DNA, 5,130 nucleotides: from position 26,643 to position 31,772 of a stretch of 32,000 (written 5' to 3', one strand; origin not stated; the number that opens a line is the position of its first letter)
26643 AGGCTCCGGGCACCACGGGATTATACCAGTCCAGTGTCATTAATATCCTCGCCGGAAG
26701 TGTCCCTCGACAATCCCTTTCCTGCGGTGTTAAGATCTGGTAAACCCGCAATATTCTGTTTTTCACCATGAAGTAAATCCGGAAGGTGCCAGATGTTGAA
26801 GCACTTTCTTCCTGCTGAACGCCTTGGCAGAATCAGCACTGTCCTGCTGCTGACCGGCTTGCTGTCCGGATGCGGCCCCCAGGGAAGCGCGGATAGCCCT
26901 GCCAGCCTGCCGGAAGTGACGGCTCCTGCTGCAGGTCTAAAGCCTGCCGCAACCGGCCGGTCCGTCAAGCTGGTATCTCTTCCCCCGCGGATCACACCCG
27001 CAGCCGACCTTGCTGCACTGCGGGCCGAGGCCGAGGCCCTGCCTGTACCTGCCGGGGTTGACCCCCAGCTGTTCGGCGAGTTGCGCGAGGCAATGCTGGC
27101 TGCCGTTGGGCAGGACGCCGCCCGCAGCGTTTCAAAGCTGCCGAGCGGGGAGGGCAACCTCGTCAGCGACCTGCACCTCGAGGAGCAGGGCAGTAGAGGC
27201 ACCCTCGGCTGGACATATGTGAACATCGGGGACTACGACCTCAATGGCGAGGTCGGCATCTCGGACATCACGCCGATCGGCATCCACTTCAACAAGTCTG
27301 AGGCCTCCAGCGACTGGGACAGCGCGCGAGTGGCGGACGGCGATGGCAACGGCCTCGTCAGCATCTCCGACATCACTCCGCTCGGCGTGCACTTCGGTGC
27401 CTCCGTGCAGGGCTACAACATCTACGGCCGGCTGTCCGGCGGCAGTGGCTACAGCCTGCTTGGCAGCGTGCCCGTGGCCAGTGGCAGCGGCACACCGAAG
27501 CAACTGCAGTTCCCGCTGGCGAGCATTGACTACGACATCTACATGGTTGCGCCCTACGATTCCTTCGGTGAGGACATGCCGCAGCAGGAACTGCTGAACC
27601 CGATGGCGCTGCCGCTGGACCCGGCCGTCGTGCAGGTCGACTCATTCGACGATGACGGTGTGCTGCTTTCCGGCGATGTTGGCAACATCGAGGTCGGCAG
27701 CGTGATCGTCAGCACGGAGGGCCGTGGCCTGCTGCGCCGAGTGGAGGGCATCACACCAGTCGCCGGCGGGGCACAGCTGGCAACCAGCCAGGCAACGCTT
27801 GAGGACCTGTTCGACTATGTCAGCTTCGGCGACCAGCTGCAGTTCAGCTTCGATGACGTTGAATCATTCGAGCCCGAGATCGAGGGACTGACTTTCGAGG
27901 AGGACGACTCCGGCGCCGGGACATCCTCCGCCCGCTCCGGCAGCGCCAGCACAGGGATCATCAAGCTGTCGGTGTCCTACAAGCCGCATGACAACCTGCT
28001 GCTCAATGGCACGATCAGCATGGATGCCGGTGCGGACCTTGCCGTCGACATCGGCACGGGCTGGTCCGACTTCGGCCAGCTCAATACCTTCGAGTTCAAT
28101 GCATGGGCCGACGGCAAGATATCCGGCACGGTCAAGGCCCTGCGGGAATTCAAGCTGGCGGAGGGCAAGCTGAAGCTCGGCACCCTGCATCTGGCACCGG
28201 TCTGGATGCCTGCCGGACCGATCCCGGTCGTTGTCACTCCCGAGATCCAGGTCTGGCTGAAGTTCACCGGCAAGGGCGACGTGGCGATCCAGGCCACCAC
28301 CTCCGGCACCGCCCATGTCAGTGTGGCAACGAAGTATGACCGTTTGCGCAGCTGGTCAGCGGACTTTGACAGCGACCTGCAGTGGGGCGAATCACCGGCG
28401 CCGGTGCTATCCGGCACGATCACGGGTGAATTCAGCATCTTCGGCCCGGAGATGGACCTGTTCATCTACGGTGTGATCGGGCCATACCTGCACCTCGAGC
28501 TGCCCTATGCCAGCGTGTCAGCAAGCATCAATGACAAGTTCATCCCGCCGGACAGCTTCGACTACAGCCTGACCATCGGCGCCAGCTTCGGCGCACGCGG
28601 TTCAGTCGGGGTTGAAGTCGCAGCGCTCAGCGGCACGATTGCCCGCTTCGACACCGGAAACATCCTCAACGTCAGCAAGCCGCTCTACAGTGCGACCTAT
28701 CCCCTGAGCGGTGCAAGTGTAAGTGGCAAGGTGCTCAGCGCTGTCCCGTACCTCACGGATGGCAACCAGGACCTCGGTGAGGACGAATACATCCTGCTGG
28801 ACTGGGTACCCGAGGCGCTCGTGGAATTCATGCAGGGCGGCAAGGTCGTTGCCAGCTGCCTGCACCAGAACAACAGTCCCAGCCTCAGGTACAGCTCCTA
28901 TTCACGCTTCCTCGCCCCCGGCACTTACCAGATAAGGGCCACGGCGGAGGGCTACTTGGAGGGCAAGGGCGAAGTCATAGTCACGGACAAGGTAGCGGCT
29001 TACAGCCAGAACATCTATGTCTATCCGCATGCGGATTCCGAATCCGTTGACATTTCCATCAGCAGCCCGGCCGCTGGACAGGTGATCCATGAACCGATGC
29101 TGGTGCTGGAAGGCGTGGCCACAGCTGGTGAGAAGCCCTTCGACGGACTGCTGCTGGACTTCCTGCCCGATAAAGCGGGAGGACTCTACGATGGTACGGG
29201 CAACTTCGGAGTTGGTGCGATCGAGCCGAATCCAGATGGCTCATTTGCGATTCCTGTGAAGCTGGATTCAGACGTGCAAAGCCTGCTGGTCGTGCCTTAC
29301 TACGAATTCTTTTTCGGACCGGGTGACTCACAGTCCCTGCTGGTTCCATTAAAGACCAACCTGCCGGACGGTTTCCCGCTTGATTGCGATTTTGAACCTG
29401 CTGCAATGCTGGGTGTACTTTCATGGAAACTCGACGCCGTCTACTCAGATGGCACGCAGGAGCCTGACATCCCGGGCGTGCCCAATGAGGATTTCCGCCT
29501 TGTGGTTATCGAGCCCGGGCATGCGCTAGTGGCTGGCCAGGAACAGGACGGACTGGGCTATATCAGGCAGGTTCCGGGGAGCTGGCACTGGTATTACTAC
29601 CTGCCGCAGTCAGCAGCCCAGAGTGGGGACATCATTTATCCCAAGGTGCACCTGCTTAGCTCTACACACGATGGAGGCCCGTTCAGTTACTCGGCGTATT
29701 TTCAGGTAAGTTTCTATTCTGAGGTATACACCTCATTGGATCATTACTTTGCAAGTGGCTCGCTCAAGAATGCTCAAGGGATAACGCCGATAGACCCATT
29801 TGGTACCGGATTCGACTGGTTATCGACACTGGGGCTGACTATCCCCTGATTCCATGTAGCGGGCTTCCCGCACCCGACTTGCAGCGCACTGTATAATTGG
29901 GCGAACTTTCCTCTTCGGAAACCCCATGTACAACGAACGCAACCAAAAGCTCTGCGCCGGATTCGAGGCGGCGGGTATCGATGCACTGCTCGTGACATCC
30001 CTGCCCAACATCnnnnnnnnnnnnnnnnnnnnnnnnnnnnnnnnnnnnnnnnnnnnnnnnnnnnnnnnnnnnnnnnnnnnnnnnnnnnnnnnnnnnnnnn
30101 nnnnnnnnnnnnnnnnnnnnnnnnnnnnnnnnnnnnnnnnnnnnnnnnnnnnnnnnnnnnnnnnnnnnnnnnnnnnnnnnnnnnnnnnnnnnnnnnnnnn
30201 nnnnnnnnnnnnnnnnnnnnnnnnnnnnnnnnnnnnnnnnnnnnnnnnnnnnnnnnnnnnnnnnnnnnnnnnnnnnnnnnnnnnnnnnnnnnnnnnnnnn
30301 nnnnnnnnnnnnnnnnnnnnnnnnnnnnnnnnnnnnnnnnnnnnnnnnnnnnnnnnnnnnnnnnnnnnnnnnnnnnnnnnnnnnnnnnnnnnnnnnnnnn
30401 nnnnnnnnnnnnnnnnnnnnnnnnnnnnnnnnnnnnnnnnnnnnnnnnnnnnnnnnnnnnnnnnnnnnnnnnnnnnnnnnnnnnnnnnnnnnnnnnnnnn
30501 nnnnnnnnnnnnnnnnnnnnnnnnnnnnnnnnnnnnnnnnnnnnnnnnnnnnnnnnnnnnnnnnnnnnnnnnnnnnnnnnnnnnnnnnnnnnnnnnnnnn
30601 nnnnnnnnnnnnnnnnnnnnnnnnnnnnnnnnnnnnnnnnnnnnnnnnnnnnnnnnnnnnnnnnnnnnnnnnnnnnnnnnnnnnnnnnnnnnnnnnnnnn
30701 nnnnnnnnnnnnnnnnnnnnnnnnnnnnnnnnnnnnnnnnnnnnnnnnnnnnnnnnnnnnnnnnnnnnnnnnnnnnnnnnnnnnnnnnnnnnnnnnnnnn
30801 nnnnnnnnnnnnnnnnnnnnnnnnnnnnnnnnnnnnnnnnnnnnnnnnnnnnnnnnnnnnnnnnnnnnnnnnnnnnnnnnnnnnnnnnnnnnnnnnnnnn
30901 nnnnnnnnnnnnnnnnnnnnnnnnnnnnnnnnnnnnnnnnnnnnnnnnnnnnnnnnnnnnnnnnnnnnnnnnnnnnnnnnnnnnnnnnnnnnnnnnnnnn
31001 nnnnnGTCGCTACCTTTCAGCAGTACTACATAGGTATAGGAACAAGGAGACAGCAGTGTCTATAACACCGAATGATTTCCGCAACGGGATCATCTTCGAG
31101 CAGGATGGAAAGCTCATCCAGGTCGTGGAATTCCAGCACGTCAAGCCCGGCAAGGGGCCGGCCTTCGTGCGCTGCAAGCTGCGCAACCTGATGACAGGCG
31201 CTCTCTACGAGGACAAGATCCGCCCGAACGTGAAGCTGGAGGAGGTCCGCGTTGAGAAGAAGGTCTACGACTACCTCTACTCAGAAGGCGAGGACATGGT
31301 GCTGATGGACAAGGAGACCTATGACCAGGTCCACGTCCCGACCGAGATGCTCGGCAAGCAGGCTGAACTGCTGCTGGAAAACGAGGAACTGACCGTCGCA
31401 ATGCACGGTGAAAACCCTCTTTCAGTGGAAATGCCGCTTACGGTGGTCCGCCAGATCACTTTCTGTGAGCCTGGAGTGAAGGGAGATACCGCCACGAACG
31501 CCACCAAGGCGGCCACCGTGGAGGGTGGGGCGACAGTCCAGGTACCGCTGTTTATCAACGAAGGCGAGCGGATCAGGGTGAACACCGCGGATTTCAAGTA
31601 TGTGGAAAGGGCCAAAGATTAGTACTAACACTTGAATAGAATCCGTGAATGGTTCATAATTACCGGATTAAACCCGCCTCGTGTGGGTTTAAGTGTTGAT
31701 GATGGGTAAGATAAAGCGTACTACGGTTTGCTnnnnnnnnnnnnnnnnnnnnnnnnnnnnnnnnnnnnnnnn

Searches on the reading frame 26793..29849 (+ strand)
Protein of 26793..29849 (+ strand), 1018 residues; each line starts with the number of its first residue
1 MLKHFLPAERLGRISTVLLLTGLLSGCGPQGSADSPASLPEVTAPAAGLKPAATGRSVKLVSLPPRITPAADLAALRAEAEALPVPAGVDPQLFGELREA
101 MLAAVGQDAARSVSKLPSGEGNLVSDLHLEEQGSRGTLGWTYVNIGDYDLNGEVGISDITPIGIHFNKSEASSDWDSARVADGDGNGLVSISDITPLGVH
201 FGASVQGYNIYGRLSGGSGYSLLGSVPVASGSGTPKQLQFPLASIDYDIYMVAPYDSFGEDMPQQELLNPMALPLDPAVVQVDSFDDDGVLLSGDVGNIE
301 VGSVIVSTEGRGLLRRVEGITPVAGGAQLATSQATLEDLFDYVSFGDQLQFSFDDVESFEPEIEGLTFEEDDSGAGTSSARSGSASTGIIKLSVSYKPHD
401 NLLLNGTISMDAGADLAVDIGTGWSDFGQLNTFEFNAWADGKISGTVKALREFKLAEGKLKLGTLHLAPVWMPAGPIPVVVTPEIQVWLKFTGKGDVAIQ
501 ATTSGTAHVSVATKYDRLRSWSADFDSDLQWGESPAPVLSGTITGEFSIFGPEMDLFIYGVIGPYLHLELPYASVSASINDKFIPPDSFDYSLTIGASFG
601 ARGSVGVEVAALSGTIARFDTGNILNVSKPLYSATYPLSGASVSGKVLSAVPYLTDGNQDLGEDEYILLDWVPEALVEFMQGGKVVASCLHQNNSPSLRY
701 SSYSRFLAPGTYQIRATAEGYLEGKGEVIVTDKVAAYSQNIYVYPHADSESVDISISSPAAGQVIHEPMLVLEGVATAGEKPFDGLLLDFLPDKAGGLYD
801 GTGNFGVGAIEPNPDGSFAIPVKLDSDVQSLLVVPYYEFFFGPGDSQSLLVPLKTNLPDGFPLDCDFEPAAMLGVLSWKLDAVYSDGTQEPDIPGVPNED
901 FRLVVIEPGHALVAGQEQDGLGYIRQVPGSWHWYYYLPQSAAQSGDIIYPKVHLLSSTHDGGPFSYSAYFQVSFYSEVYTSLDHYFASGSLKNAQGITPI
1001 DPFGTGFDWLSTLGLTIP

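Call 6: search_protein_families(library=pfam, proteins=[window:26793-29849:+], max_evalue=1)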
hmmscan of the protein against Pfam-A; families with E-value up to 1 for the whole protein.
window:26793-29849:+ (1018 aa): 1 family
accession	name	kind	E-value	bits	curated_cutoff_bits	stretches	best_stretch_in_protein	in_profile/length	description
PF13620.12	CarboxypepD_reg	-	0.091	13.6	32.3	1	704-733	41-72/82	Carboxypeptidase regulatory-like domain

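Call 7: search_protein_families(library=ncbifam, proteins=[window:26793-29849:+], max_evalue=1)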
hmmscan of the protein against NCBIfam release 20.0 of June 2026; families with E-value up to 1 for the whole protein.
window:26793-29849:+ (1018 aa): 0 families

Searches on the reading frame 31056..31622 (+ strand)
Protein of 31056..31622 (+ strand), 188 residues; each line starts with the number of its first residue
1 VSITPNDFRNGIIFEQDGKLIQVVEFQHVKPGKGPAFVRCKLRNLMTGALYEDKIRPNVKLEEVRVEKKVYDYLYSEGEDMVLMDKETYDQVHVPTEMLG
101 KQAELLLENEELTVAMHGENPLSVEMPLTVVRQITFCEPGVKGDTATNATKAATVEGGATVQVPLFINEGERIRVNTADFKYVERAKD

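Call 61: search_protein_families(library=pfam, proteins=[window:31056-31622:+], max_evalue=1)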
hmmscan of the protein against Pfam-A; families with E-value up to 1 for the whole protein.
window:31056-31622:+ (188 aa): 3 families
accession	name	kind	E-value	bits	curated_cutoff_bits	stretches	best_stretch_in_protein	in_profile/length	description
PF09285.17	Elong-fact-P_C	-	1.8e-24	85.6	25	1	130-185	1-56/56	Elongation factor P, C-terminal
PF08207.18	EFP_N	-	6.4e-23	81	23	1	6-60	3-57/58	Elongation factor P (EF-P) KOW-like domain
PF01132.26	EFP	-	3.3e-17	62.6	27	1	71-122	3-54/54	Elongation factor P (EF-P) OB domain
